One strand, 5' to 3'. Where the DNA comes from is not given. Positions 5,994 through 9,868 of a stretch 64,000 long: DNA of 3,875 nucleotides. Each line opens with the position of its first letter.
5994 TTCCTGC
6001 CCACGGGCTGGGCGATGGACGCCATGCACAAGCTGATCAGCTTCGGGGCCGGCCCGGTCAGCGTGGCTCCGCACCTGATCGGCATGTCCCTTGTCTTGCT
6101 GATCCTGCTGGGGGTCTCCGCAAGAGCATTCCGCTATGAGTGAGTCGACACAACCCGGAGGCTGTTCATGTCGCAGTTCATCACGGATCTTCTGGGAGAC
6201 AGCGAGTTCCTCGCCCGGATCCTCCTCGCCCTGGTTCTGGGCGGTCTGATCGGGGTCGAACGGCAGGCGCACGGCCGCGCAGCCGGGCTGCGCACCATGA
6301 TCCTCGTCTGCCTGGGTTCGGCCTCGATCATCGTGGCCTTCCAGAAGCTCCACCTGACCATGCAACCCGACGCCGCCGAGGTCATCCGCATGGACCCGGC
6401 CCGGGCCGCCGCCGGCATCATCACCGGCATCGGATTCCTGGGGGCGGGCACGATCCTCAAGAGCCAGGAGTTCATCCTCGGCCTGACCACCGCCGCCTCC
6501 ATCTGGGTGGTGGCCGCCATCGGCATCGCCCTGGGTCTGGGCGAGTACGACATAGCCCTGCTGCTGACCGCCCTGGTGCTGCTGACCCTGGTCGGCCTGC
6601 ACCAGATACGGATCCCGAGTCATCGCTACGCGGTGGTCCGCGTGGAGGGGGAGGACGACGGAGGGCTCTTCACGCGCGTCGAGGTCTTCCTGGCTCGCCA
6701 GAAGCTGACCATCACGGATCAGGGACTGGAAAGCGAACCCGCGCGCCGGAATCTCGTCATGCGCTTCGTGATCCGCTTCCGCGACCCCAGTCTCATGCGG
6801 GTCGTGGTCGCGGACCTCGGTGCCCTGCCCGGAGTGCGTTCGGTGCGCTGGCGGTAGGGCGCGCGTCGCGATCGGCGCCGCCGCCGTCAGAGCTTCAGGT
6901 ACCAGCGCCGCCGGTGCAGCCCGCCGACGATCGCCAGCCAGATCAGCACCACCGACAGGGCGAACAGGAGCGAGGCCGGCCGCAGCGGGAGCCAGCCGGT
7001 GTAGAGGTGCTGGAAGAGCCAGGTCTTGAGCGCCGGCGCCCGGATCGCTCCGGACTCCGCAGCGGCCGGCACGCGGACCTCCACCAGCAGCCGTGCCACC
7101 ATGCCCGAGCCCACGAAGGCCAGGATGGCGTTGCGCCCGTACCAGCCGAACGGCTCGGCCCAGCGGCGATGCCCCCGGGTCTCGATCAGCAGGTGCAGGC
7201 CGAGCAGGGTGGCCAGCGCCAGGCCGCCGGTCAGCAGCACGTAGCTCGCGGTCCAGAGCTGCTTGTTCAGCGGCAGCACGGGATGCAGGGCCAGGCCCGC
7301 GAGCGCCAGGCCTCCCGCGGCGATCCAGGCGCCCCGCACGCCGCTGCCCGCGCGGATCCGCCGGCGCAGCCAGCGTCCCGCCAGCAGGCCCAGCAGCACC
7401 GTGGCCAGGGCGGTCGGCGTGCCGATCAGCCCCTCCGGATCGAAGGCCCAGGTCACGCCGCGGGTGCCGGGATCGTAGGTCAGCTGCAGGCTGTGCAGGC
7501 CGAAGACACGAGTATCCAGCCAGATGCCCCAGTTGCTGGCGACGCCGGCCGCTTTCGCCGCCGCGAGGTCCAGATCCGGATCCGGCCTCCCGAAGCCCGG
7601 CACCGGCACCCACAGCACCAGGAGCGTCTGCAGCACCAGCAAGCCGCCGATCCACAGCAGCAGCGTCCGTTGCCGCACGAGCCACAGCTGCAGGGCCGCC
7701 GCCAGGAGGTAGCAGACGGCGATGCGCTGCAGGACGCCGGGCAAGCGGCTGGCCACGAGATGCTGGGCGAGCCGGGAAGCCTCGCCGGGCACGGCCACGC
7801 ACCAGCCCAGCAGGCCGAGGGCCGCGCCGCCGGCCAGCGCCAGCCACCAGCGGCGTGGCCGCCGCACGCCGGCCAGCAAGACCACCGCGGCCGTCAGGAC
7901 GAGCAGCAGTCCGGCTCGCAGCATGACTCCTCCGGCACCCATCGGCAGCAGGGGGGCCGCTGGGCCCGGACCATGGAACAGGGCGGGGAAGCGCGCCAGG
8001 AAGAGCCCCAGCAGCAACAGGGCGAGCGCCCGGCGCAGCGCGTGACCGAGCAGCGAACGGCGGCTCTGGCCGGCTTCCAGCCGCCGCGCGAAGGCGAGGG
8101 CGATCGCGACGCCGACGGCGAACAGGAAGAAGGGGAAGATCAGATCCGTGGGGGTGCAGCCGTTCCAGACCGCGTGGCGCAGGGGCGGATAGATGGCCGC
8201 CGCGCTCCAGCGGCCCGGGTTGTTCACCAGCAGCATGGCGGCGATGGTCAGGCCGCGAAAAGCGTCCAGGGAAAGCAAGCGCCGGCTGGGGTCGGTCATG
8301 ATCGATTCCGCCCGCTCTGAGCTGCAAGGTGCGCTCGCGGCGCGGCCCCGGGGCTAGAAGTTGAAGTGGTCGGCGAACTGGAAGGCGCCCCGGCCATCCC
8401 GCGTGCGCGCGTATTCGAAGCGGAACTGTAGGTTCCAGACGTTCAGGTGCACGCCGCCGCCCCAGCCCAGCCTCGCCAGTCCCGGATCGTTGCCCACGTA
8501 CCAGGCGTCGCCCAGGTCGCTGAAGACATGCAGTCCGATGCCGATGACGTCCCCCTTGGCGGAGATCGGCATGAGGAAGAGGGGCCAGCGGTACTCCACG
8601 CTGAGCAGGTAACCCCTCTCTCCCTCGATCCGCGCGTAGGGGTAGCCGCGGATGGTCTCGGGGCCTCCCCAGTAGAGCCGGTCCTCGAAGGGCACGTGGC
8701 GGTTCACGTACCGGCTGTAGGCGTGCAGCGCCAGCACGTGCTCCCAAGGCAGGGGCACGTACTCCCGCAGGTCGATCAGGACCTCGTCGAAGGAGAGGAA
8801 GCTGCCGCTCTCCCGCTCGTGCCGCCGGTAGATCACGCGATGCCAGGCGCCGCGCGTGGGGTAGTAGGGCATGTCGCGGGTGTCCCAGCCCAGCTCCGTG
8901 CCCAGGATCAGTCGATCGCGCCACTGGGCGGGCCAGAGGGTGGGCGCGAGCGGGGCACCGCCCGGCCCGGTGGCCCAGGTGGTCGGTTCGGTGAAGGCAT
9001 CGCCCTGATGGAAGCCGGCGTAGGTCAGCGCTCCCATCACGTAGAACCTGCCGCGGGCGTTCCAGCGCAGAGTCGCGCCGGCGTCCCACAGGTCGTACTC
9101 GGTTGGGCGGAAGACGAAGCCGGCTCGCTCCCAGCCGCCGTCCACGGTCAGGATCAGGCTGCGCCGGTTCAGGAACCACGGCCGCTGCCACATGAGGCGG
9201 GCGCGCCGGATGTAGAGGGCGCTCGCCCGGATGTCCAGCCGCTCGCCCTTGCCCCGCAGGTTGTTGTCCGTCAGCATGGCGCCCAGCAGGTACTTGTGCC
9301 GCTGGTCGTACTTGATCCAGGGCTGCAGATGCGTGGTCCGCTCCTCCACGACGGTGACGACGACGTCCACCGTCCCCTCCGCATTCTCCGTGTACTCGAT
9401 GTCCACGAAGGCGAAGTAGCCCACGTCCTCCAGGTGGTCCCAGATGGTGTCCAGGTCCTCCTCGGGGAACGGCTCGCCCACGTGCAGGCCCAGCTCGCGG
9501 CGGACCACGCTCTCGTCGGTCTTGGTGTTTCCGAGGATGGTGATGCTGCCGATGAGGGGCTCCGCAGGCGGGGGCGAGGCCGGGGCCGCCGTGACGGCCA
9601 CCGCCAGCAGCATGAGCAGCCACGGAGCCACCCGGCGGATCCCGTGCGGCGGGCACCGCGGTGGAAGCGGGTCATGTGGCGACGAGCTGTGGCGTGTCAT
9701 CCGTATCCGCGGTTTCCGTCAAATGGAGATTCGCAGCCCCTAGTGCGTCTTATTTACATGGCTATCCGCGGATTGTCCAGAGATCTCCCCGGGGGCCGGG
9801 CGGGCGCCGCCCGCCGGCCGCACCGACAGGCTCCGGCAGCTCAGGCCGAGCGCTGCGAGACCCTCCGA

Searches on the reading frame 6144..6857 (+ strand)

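Call 22: search_protein_families(library=pfam, proteins=[window:6144-6857:+], max_evalue=0.0001)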
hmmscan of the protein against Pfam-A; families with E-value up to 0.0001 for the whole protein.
window:6144-6857:+ (237 aa): 1 family
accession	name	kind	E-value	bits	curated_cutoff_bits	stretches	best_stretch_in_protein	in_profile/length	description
PF02308.21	MgtC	-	5.8e-35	120.7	31.4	1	26-155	1-118/121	MgtC family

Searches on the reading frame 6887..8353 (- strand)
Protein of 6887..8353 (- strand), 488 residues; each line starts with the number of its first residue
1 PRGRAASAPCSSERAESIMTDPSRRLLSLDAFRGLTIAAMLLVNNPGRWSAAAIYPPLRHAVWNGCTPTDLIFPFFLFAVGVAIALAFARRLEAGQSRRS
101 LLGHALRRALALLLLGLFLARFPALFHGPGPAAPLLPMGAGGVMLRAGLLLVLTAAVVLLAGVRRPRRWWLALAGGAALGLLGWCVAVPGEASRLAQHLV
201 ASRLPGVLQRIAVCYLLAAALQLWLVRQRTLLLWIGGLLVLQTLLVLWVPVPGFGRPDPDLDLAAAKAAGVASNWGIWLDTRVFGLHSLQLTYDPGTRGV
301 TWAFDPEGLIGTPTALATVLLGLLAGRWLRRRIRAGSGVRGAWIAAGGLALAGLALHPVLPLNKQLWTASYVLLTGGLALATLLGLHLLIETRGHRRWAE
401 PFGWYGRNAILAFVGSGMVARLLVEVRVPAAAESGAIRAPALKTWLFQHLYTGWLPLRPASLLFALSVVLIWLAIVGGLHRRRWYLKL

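Call 22: search_protein_families(library=pfam, proteins=[window:6887-8353:-], max_evalue=0.0001)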
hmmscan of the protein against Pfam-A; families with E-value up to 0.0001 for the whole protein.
window:6887-8353:- (488 aa): 2 families
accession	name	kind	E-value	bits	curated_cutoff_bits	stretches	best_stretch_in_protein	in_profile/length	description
PF16401.11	DUF5009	-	3.1e-08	33.8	25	1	28-130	4-116/260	Domain of unknown function (DUF5009)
PF07786.18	HGSNAT_cat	-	5.2e-05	23.3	22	1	25-122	1-89/222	Heparan-alpha-glucosaminide N-acetyltransferase, catalytic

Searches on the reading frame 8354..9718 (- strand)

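Call 22: search_protein_families(library=pfam, proteins=[window:8354-9718:-], max_evalue=0.0001)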
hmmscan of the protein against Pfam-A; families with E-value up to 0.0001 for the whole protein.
window:8354-9718:- (454 aa): 3 families
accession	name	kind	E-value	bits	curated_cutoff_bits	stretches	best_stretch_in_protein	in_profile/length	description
PF01103.29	Omp85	-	6.4e-18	65.8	24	1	153-448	1-319/325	Omp85 superfamily domain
PF07244.20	POTRA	-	1.2e-10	42.4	21.3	1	55-125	2-78/79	Surface antigen variable number repeat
PF03865.19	ShlB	-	3.2e-05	24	22.7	1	330-423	222-309/311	Haemolysin secretion/activation protein ShlB/FhaC/HecB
